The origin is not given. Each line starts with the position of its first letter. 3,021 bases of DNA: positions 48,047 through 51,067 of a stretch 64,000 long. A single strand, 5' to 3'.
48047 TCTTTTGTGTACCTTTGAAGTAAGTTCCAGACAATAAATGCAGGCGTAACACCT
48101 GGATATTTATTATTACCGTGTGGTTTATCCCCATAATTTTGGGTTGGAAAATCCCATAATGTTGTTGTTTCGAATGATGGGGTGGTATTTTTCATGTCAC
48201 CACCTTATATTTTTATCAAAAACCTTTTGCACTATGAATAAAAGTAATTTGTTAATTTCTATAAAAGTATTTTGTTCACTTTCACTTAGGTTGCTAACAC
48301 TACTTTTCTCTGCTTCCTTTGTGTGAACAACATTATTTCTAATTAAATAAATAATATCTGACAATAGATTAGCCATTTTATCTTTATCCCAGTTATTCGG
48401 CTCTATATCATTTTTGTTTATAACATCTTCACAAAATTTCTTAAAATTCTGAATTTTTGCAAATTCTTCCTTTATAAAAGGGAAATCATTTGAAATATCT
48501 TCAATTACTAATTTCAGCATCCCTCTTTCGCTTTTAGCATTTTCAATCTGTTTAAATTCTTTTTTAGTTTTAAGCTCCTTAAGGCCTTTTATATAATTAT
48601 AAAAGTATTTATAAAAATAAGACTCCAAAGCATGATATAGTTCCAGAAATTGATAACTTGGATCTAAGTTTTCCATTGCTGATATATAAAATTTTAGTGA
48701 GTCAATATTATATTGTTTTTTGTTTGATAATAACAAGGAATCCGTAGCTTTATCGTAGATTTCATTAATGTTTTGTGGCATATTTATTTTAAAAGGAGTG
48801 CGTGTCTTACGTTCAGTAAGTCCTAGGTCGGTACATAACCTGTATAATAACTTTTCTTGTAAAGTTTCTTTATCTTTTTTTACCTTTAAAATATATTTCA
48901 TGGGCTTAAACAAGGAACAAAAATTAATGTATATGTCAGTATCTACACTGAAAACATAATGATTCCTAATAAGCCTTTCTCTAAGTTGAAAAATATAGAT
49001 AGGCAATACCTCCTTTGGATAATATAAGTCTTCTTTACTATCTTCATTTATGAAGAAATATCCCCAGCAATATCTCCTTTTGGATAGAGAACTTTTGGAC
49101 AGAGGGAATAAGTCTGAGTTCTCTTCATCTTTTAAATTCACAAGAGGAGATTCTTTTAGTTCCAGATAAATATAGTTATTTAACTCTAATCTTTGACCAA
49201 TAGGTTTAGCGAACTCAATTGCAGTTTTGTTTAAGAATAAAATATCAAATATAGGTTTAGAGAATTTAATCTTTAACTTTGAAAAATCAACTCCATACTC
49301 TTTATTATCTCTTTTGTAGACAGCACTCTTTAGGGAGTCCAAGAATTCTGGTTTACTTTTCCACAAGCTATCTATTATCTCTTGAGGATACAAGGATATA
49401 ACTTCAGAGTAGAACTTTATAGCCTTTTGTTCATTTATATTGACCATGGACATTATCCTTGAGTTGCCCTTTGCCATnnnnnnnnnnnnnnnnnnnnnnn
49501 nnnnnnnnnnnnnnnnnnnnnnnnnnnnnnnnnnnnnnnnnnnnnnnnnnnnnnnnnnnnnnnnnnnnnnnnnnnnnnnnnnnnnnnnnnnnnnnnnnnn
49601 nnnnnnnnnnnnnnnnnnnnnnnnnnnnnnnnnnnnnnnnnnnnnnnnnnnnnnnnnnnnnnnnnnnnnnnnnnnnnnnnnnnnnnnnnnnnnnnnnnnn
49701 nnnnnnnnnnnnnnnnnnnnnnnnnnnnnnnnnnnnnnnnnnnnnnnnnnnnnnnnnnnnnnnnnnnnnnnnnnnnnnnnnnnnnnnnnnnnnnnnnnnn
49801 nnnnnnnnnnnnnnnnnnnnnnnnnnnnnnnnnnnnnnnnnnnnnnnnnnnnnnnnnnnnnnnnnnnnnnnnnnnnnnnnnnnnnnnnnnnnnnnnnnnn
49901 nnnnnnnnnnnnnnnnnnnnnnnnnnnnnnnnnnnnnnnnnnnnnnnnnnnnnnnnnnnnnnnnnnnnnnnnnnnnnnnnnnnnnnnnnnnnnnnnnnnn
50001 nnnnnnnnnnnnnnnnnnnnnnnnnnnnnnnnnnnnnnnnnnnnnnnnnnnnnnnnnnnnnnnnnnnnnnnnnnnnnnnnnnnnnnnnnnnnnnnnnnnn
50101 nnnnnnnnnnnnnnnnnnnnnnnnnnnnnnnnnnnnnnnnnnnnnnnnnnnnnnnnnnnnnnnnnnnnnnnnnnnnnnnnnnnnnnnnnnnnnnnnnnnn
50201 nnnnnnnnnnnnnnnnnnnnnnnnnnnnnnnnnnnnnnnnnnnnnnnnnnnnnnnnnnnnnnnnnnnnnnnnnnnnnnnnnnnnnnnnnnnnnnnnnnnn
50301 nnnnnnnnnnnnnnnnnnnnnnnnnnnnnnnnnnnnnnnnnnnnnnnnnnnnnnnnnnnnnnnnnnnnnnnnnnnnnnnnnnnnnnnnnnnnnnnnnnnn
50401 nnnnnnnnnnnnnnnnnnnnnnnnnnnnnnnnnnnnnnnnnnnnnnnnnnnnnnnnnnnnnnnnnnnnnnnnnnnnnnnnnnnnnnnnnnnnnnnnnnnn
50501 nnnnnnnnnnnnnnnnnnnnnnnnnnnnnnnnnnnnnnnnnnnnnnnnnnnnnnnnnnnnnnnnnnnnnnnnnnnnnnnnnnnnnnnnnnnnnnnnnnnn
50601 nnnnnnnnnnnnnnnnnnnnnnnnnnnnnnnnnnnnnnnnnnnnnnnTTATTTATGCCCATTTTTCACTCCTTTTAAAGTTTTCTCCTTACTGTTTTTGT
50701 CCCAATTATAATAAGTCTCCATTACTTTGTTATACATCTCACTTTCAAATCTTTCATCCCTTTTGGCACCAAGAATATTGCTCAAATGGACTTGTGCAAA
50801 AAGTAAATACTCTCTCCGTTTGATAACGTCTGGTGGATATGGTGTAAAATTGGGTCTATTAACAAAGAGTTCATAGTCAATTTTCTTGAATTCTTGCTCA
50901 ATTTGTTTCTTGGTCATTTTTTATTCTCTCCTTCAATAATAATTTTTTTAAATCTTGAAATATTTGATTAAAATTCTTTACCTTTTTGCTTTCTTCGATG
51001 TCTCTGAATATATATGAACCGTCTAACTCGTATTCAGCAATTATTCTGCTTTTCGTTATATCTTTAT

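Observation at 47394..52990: AT-rich restriction/defense island inserted into the middle of the pyruvate:ferredoxin oxidoreductase operon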

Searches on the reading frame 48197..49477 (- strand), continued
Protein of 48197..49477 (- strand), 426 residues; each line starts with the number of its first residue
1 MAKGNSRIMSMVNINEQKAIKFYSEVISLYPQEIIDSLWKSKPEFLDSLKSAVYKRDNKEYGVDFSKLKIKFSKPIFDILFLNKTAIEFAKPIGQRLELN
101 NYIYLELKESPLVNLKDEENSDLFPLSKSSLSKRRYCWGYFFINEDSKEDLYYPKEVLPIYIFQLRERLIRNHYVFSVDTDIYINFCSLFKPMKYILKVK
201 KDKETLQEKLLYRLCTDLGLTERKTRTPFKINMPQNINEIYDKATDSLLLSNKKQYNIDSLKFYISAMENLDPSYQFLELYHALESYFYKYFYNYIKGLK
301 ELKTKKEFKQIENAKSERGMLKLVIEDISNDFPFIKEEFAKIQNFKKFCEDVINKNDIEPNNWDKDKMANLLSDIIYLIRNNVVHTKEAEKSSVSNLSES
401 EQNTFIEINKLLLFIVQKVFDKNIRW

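Call 115: search_protein_representatives(alignment_id=A1)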
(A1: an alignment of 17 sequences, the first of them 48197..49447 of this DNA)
Query: 17 sequences, 419 profile positions. Proteins with E-value up to 0.001 (for the whole library): 72; up to 1e-10: 23; up to 1e-30: 12. The best 72 are listed.
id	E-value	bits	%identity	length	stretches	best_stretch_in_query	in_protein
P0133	4.1e-183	625.7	-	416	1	1-419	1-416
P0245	7.6e-139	479.9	-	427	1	4-419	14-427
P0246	9.0e-133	459.9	-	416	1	5-419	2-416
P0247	1.5e-91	324.1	-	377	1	49-419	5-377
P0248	5.2e-65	236.7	-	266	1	155-417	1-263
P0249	1.6e-58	215.2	-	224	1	2-228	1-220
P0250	3.0e-53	197.9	-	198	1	225-419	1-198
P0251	7.3e-52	193.4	-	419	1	2-414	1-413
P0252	6.2e-47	177.1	-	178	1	2-164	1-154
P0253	3.3e-37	145.1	-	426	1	5-400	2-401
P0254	4.8e-34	134.7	-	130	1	295-419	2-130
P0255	1.2e-32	130.1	-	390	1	6-414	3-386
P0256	1.5e-28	116.6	-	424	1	38-415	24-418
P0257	9.1e-28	114.0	-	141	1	276-419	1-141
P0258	7.8e-26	107.6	-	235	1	185-417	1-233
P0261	1.6e-20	90.1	-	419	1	5-415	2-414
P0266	4.0e-11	59.1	-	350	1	255-396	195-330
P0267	1.5e-10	57.2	-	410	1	245-383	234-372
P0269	3.5e-10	56.0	-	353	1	238-397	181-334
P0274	9.6e-08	48.0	-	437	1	233-409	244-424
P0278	7.8e-06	41.7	-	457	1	222-396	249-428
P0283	2.3e-05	40.2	-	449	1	254-395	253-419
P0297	3.1e-04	36.5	-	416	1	245-410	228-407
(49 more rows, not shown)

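Call 116: search_protein_families(library=padloc, proteins=[P0253, P0256, P0261, P0266, P0267, P0269, P0274, P0278, P0283, P0297], max_evalue=0.001)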
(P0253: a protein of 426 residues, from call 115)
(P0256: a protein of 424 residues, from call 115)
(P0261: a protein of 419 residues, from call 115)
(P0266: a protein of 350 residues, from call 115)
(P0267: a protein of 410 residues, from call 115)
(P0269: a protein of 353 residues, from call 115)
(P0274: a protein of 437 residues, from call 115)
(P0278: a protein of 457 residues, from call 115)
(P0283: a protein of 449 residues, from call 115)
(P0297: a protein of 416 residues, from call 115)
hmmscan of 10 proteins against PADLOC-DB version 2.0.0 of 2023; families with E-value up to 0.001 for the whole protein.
P0253 (426 aa): 1 family
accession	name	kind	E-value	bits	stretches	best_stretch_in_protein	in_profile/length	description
PDLC03836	DzbB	-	4e-05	21.2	1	231-400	174-327/341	-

P0256 (424 aa): 0 families

P0261 (419 aa): 1 family
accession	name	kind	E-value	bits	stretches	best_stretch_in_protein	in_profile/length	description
PDLC03836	DzbB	-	9.1e-11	39.8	1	230-413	178-332/341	-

P0266 (350 aa): 1 family
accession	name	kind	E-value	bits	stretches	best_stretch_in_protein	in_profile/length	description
PDLC03836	DzbB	-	3.3e-14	51.1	1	196-346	195-334/341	-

P0267 (410 aa): 1 family
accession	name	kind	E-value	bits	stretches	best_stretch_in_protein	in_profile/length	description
PDLC03836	DzbB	-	2.8e-14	51.4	1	215-378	163-315/341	-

P0269 (353 aa): 1 family
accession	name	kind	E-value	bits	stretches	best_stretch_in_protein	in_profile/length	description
PDLC03836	DzbB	-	1.3e-11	42.6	1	112-326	122-313/341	-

P0274 (437 aa): 1 family
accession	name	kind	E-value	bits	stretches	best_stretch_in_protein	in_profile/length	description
PDLC03836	DzbB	-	2e-07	28.8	1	245-431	176-337/341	-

P0278 (457 aa): 0 families

P0283 (449 aa): 1 family
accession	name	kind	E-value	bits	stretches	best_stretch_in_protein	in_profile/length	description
PDLC03836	DzbB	-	7.3e-11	40.1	1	255-426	195-322/341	-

P0297 (416 aa): 1 family
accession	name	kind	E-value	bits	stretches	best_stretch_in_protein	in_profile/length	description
PDLC03836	DzbB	-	6.4e-09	33.7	1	204-374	169-306/341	-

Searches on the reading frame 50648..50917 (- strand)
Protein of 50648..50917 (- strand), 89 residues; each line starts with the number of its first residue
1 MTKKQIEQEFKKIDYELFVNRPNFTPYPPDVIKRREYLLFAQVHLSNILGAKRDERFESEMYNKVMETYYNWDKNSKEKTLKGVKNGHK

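Call 4: search_protein_families(library=pfam, proteins=[window:50648-50917:-], max_evalue=0.01)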
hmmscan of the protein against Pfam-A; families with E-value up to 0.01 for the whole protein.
window:50648-50917:- (89 aa): 0 families

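Call 5: search_protein_families(library=padloc, proteins=[window:50648-50917:-], max_evalue=0.01)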
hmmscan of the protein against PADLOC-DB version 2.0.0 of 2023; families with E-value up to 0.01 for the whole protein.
window:50648-50917:- (89 aa): 0 families

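Call 6: search_protein_families(library=ncbifam, proteins=[window:50648-50917:-], max_evalue=0.01)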
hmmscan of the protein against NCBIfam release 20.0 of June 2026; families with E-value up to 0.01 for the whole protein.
window:50648-50917:- (89 aa): 0 families

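Call 7: search_protein_families(library=padloc, proteins=[window:50648-50917:-], max_evalue=10)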
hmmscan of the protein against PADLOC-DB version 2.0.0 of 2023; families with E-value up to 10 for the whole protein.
window:50648-50917:- (89 aa): 0 families

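Call 28: search_protein_families(library=pfam, proteins=[window:50648-50917:-], max_evalue=10)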
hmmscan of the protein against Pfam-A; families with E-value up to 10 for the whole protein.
window:50648-50917:- (89 aa): 0 families

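Call 74: find_homologous_proteins(query=window:50648-50917:-, max_evalue=0.001)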
Query window:50648-50917:- (89 aa): 91 proteins with E <= 0.001 among 92 candidates.
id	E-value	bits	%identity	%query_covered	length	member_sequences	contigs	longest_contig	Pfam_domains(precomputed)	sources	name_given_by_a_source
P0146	1.9e-53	196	100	100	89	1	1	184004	-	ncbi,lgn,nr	ncbi:MAG: hypothetical protein Q7J67_02815 [bacterium]|nr:hypothetical protein [bacterium]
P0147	1.0e-36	142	82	87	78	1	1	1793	-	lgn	-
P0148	1.2e-33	133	79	84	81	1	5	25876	-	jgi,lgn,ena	-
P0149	4.1e-33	131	73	90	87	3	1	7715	-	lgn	-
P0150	7.0e-33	130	78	84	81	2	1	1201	-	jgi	jgi:hypothetical protein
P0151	1.2e-32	129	78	84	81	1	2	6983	-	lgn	-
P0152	3.2e-32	128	81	83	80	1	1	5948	-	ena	-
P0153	1.0e-31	127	74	85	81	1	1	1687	-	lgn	-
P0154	1.2e-31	126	72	91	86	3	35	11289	-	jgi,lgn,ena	-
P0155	2.0e-31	126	74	90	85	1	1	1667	-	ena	-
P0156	2.0e-31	126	76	84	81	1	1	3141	-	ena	-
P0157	2.5e-31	125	78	84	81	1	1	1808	-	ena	-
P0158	2.6e-31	125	77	83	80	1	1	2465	-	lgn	-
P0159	3.8e-31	125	75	84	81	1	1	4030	-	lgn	-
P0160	4.2e-31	125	69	92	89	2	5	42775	-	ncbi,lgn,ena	-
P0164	6.8e-30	121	70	87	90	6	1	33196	-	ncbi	-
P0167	5.8e-29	118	73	84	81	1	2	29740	-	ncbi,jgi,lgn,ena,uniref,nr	ncbi:hypothetical protein CH333_00420 [candidate division WOR-3 bacterium JGI_Cruoil_03_44_89]|unire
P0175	4.3e-28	115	67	87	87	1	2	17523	-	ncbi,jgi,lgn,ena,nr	ncbi:TPA: hypothetical protein EYP70_03930 [Candidatus Bathyarchaeota archaeon]|nr:hypothetical prot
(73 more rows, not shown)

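Call 75: find_encoding_contigs(protein=P0167, flank=7000, max_places=2)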
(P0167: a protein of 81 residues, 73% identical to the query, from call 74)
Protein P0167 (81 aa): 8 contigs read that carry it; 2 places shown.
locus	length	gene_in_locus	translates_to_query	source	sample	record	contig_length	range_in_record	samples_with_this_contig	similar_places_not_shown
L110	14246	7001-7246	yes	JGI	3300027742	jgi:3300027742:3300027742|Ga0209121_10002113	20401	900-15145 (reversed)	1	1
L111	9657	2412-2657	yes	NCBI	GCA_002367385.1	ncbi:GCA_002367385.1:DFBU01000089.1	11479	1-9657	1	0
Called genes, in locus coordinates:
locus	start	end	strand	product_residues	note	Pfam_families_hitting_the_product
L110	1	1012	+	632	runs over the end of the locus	PF17764:PriA_3primeBD, PF18319:Zn_ribbon_PriA, PF18074:PriA_C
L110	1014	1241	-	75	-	PF01037:AsnC_trans_reg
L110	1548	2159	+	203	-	PF13428:TPR_14 (faint), PF13174:TPR_6 (faint), PF05036:SPOR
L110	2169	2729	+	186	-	PF00156:Pribosyltran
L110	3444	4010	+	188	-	PF13091:PLDc_2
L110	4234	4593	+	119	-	PF00190:Cupin_1 (weak), PF01050:MannoseP_isomer (weak), PF02311:AraC_binding (weak), PF07883:Cupin_2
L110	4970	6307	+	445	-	PF01555:N6_N4_Mtase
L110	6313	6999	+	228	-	PF18643:RE_BsaWI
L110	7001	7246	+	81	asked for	-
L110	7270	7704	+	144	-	-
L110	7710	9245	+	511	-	PF13589:HATPase_c_3 (weak)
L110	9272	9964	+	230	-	PF01555:N6_N4_Mtase, PF01170:UPF0020 (faint), PF08241:Methyltransf_11 (faint)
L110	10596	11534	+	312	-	PF00528:BPD_transp_1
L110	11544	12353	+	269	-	PF00528:BPD_transp_1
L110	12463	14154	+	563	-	-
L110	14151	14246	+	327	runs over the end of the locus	PF16125:DUF4837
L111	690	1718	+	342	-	-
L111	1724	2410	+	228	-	PF18643:RE_BsaWI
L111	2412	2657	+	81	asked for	-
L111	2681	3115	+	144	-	-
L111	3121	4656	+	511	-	PF13589:HATPase_c_3 (weak)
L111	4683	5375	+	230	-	PF01555:N6_N4_Mtase, PF01170:UPF0020 (faint), PF08241:Methyltransf_11 (faint)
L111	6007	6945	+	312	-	PF00528:BPD_transp_1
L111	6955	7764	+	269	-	PF00528:BPD_transp_1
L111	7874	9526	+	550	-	-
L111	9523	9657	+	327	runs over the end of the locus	PF16125:DUF4837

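Call 76: find_encoding_contigs(protein=P0175, flank=7000, max_places=2)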
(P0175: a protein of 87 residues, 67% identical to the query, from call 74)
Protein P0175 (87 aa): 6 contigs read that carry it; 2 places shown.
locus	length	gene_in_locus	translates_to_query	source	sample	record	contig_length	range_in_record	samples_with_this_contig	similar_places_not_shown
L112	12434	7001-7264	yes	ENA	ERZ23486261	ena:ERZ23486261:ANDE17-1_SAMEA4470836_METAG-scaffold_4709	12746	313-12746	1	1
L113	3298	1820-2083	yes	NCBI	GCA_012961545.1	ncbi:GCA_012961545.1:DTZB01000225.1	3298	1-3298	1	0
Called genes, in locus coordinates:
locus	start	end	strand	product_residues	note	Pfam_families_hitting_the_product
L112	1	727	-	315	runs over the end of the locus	PF00480:ROK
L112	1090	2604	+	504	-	PF07833:Cu_amine_oxidN1, PF01520:Amidase_3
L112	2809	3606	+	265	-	PF13709:DUF4159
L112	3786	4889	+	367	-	PF02350:Epimerase_2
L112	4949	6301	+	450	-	PF01555:N6_N4_Mtase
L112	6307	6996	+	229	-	PF18643:RE_BsaWI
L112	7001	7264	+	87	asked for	-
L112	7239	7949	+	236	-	PF01555:N6_N4_Mtase, PF05148:Methyltransf_8 (faint), PF08241:Methyltransf_11 (faint), PF13649:Methyltransf_25 (faint), PF01555:N6_N4_Mtase (weak)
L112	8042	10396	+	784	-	PF01073:3Beta_HSD (faint), PF01370:Epimerase, PF07993:NAD_binding_4 (faint), PF16363:GDP_Man_Dehyd, PF14890:Intein_splicing, PF14528:LAGLIDADG_3, PF01370:Epimerase, PF16363:GDP_Man_Dehyd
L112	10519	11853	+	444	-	PF13375:RnfC_N, PF01512:Complex1_51K, PF10531:SLBB, PF13237:Fer4_10, PF25160:LdpA_Fe-S-bd (faint), PF12838:Fer4_7, PF13187:Fer4_9, PF13534:Fer4_17 (weak), +2 more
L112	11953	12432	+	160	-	?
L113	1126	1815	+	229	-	PF18643:RE_BsaWI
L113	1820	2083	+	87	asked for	-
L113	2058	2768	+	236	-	PF01555:N6_N4_Mtase, PF05148:Methyltransf_8 (faint), PF08241:Methyltransf_11 (faint), PF13649:Methyltransf_25 (faint), PF01555:N6_N4_Mtase (weak)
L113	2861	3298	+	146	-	PF01073:3Beta_HSD (weak), PF01370:Epimerase, PF16363:GDP_Man_Dehyd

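Call 77: find_encoding_contigs(protein=P0164, flank=7000, max_places=2)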
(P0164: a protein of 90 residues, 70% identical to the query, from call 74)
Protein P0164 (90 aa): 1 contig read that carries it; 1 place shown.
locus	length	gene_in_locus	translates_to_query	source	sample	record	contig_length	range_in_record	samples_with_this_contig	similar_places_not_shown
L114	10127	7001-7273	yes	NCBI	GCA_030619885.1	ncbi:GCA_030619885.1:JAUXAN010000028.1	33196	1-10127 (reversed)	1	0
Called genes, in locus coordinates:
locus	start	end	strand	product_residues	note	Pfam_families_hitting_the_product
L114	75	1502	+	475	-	PF01555:N6_N4_Mtase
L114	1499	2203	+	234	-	PF18643:RE_BsaWI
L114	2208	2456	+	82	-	-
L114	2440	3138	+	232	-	PF01555:N6_N4_Mtase, PF05148:Methyltransf_8 (faint)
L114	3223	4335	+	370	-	PF01582:TIR (weak), PF13676:TIR_2, PF00515:TPR_1 (weak), PF13414:TPR_11, PF13432:TPR_16, PF14559:TPR_19, PF13432:TPR_16, PF13371:TPR_9, +26 more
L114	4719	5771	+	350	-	PF01555:N6_N4_Mtase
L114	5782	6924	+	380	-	-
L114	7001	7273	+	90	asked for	-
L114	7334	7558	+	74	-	-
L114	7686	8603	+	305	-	PF13414:TPR_11, PF13424:TPR_12, PF13432:TPR_16, PF14559:TPR_19, PF13431:TPR_17, PF00515:TPR_1, PF07719:TPR_2, PF13181:TPR_8, +22 more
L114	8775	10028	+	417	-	-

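Call 93: search_protein_families(library=padloc, proteins=[L110:7270-7704:+, L110:7710-9245:+, L114:5782-6924:+, L114:4719-5771:+, L114:7334-7558:+, L114:3223-4335:+], max_evalue=0.01)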
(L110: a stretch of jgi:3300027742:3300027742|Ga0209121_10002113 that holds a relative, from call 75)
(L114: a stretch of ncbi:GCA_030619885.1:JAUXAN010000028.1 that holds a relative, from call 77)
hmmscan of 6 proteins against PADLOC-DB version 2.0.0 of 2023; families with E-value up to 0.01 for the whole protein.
L110:7270-7704:+ (144 aa): 0 families

L110:7710-9245:+ (511 aa): 0 families

L114:5782-6924:+ (380 aa): 0 families

L114:4719-5771:+ (350 aa): 59 families (the best 25 are shown)
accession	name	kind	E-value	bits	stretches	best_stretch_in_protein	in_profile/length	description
PDLC03350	MTase_II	-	1.1e-58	197.1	1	57-347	29-300/312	Type II methyltransferase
PDLC03353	MTase_II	-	1.7e-57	192.9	1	83-336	8-244/260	Type II methyltransferase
PDLC03259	MTase_II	-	3.1e-44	149.5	1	84-334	3-247/423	Type II methyltransferase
PDLC03283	MTase_II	-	2.1e-39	133.8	1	83-336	3-265/352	Type II methyltransferase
PDLC03387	MTase_II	-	8e-35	118.4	2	187-343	136-276/289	Type II methyltransferase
PDLC03371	MTase_II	-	3.1e-30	103.6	1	83-348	9-258/260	Type II methyltransferase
PDLC03246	MTase_II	-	6.1e-23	79.5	1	64-327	95-351/376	Type II methyltransferase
PDLC03351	MTase_II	-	1e-20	72.3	2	282-344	128-190/348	Type II methyltransferase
PDLC03260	MTase_II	-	1.4e-20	71.6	2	251-335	218-300/349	Type II methyltransferase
PDLC03299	MTase_II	-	4.2e-19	67.1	1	86-340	16-258/296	Type II methyltransferase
PDLC03363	MTase_II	-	8e-19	66.1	2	275-333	51-109/294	Type II methyltransferase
PDLC03252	MTase_II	-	8.6e-18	62.8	2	185-333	213-344/365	Type II methyltransferase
PDLC03265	MTase_II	-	1.4e-17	62.2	2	258-335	243-321/333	Type II methyltransferase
PDLC03216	MTase_II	-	6.3e-17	59.6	1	89-346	16-259/364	Type II methyltransferase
PDLC03276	MTase_II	-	1.2e-15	55.7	1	58-340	115-398/404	Type II methyltransferase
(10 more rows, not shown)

L114:7334-7558:+ (74 aa): 0 families

L114:3223-4335:+ (370 aa): 13 families
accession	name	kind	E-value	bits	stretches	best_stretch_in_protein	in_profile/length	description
PDLC05062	PDC-S66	-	1.7e-11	42.1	1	3-80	148-225/282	-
PDLC01101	PrimPol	-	2.2e-08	31.2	1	141-211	31-101/490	adaptation polymerase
PDLC02962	RT-TIR_XII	-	3.2e-07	27.6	1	2-85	344-427/478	single gene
PDLC02961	RT-TIR_XII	-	5.5e-07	26.9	1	2-92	346-430/475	single gene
PDLC01172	TPR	-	5.2e-06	23.5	1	261-307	151-198/448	TPR repeats containing protein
PDLC00434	ThsB1|ThsB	-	8.2e-06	23.1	1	5-90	140-225/396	TIR-like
PDLC02416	Aga_REase-TIR-PNTD1-PNTD2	-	0.00014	18.6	1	2-107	153-258/572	Class I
PDLC00433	ThsB1|ThsB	-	0.00023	19.2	1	47-106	50-109/164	TIR-like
PDLC01092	C3a198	-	0.0021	15.1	0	258-343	248-336/523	TPR protein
PDLC02400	Aga_TIR-PNTD1-PNTD2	-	0.0022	14.3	1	6-93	189-277/639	Class I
PDLC04688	PDC-M50B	-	0.0047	15.2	0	48-98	55-105/162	-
PDLC00431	ThsB1|ThsB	-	0.0049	15.3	1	48-108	54-114/162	TIR-like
PDLC00418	ThsB1|ThsB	-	0.0098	13.8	0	54-90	61-97/155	TIR-like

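Call 98: predict_structure(alignment_id=A4)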
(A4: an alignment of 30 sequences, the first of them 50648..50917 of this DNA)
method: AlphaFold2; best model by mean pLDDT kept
length: 89 residues; sequences in the alignment: 30
mean_pLDDT: 84.2   pTM: 0.69
mean pLDDT of the five models: 84.2, 83.0, 79.6, 78.5, 64.1
residues with pLDDT >= 90: 48; 70-90: 26; 50-70: 12; < 50: 3
segments of 3 or more residues with pLDDT < 50: 87-89
pLDDT, mean of each block of 10 residues (from residue 1): 92 89 82 93 94 92 94 67 50
secondary structure, 60 per line:
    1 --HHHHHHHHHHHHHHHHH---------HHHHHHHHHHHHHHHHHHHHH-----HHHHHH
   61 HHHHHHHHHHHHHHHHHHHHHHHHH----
elements in order: H3-19 H29-49 H55-85

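Call 114: find_related_loci(query=A4, collection=viral_contigs, flank=10000)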
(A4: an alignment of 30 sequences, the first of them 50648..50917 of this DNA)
Query A4 (89 aa) in viral_contigs; peptide patterns used: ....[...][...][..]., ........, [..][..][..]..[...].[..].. (x = any residue, [..] = any of these).
585 stretches matched a pattern, but none encodes a relative of the query by tblastn (E <= 1e-3).
